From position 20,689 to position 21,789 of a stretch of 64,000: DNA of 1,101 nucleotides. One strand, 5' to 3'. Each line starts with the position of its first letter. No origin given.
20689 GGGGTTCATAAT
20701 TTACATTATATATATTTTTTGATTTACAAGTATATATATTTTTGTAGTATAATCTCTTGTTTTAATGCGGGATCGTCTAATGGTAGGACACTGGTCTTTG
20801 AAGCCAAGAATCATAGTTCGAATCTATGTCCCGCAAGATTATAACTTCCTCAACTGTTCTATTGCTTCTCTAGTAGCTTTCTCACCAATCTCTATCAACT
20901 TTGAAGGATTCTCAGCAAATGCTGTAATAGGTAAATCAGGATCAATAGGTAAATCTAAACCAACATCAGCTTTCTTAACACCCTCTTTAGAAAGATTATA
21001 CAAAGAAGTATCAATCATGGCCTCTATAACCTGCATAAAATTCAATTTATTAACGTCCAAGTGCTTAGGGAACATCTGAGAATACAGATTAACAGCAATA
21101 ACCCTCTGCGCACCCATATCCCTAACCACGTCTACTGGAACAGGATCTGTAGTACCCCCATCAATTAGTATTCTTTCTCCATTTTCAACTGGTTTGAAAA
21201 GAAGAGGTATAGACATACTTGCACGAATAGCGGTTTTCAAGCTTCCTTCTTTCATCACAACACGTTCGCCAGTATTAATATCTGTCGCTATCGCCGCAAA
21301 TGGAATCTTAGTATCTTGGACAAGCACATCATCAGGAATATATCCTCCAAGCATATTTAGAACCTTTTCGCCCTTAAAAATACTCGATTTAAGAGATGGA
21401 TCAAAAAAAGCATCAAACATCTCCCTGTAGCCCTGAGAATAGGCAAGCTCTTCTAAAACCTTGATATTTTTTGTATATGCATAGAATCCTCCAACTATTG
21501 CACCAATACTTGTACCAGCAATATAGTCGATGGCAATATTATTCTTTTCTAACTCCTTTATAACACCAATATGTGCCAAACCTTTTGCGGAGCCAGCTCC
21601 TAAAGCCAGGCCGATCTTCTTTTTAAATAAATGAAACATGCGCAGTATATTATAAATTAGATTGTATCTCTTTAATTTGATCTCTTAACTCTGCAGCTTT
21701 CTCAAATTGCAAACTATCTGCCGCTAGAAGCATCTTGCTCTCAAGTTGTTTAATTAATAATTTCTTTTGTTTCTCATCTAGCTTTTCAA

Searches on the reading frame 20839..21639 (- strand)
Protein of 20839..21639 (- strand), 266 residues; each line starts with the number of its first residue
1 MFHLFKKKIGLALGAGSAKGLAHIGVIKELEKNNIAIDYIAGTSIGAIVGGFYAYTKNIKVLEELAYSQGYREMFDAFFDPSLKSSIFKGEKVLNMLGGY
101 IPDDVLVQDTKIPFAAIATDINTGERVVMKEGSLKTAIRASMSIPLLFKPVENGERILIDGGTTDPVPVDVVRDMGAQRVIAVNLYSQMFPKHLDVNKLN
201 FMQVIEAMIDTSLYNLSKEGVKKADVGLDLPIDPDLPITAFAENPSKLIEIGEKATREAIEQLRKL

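Call 31: search_protein_families(library=pfam, proteins=[window:20839-21639:-], max_evalue=0.00001)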
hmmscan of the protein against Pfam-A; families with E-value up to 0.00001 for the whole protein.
window:20839-21639:- (266 aa): 1 family
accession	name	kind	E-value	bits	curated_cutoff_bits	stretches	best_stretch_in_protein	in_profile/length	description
PF01734.28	Patatin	-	6.9e-28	98.6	27.7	1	11-171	1-189/191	Patatin-like phospholipase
